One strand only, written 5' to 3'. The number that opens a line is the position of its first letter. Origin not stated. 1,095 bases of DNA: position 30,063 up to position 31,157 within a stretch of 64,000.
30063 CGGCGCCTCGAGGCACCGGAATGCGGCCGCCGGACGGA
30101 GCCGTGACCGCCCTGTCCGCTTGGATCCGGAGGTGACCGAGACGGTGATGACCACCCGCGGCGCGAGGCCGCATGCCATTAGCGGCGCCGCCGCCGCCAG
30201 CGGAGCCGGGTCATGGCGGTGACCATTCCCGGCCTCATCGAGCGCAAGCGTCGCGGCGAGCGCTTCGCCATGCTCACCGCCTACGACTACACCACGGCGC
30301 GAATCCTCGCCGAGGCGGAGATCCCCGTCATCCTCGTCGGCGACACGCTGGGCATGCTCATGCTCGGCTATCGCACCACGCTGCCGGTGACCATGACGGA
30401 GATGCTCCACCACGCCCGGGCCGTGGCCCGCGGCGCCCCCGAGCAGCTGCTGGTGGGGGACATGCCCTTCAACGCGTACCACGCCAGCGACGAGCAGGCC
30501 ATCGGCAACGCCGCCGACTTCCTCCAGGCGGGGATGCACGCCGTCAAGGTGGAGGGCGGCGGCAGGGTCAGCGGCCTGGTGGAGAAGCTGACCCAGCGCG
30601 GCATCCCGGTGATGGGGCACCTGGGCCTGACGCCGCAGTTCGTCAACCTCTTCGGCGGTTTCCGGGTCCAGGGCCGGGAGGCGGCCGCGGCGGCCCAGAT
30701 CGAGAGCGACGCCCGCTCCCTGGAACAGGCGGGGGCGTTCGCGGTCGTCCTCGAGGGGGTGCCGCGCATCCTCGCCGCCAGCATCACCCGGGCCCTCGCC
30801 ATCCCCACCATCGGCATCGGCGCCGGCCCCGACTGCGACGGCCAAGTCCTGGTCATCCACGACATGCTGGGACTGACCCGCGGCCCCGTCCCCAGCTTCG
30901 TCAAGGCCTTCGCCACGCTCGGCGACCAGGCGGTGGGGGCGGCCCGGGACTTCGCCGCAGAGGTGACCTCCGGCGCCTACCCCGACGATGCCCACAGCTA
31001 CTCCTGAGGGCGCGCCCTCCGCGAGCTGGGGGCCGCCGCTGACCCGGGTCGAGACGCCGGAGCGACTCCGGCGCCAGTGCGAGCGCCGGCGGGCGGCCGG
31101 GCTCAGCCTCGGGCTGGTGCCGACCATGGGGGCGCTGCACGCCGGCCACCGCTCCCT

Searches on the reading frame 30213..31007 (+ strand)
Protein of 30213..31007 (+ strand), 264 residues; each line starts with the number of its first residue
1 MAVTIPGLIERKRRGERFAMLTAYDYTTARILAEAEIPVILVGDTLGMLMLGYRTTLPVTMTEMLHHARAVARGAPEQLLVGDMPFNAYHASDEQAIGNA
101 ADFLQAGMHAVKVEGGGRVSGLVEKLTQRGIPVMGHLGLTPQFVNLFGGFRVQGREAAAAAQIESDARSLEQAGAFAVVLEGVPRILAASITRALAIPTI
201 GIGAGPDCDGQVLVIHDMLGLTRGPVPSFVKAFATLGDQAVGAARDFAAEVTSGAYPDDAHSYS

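Call 12: search_protein_families(library=pfam, proteins=[window:30213-31007:+], max_evalue=0.001)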
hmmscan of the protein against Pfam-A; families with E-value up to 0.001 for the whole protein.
window:30213-31007:+ (264 aa): 2 families
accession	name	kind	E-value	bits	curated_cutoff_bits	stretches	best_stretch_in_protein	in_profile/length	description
PF02548.21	Pantoate_transf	-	1.8e-106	355.8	28.7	1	3-258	2-258/259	Ketopantoate hydroxymethyltransferase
PF13714.12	PEP_mutase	-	1.1e-05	25.6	31.5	1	12-116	5-107/240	Phosphoenolpyruvate phosphomutase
